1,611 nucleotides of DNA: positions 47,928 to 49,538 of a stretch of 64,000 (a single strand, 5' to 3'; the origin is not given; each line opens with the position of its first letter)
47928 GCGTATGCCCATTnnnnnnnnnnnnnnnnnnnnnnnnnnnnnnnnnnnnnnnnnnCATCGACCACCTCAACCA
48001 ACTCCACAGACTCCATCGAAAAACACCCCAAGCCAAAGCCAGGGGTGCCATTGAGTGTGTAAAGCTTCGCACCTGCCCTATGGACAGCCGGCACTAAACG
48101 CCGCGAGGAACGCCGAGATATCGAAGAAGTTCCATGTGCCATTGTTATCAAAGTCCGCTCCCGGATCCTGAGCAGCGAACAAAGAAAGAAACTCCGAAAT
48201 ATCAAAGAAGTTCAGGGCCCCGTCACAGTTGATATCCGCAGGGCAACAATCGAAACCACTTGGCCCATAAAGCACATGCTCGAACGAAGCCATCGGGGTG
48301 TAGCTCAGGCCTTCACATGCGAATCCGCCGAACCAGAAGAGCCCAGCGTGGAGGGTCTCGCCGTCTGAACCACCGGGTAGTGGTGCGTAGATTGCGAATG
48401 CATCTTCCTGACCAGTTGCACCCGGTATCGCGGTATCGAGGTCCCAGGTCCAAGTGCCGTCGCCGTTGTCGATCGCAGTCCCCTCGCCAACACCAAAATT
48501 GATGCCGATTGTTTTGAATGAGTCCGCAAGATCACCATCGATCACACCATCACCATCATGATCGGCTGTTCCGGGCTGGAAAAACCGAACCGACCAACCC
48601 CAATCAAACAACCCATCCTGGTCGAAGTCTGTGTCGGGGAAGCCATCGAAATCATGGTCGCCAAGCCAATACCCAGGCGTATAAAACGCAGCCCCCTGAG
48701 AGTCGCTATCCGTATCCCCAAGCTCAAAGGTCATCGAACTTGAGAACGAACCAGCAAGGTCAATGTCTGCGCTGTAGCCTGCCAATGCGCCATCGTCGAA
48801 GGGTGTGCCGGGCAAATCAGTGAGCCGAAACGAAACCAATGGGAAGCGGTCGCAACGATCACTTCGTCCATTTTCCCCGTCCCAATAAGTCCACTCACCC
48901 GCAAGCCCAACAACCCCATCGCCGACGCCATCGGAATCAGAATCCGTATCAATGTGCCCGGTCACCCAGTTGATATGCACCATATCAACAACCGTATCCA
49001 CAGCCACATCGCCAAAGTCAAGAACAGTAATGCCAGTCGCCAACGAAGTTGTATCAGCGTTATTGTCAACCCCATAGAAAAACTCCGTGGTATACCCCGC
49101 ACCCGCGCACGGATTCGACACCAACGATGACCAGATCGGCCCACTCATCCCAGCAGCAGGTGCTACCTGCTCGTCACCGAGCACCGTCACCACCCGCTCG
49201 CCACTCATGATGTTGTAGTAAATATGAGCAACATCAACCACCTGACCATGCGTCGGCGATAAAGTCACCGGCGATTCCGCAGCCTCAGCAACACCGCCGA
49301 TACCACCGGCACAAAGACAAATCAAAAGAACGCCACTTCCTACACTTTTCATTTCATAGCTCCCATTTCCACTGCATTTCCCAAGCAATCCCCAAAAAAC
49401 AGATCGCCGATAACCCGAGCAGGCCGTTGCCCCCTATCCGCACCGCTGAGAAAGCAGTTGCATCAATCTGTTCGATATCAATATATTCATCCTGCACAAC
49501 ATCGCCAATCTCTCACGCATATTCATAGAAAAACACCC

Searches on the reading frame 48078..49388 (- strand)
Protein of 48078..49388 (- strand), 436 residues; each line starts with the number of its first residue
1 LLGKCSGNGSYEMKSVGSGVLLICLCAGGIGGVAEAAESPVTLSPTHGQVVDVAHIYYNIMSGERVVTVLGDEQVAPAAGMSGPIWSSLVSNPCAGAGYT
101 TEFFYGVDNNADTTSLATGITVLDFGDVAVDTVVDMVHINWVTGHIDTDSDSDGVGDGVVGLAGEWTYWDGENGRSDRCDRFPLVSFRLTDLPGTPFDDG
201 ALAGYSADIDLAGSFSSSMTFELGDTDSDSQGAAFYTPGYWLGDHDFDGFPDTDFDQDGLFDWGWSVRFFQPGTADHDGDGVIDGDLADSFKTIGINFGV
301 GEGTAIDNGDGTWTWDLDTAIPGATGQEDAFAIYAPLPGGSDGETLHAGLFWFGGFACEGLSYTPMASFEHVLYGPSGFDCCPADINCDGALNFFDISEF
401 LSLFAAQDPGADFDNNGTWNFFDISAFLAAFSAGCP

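Call 5: search_protein_families(library=pfam, proteins=[window:48078-49388:-], max_evalue=0.1)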
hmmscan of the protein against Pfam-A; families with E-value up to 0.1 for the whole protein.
window:48078-49388:- (436 aa): 0 families

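Call 8: search_protein_families(library=ncbifam, proteins=[window:48078-49388:-], max_evalue=0.1)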
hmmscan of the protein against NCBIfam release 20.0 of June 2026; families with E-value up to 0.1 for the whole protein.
window:48078-49388:- (436 aa): 1 family
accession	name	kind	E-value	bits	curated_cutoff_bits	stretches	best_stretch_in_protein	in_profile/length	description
NF041540.1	dockerin_GC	domain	1.1e-10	41.7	29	1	382-435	1-67/67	GC-type dockerin domain-anchored protein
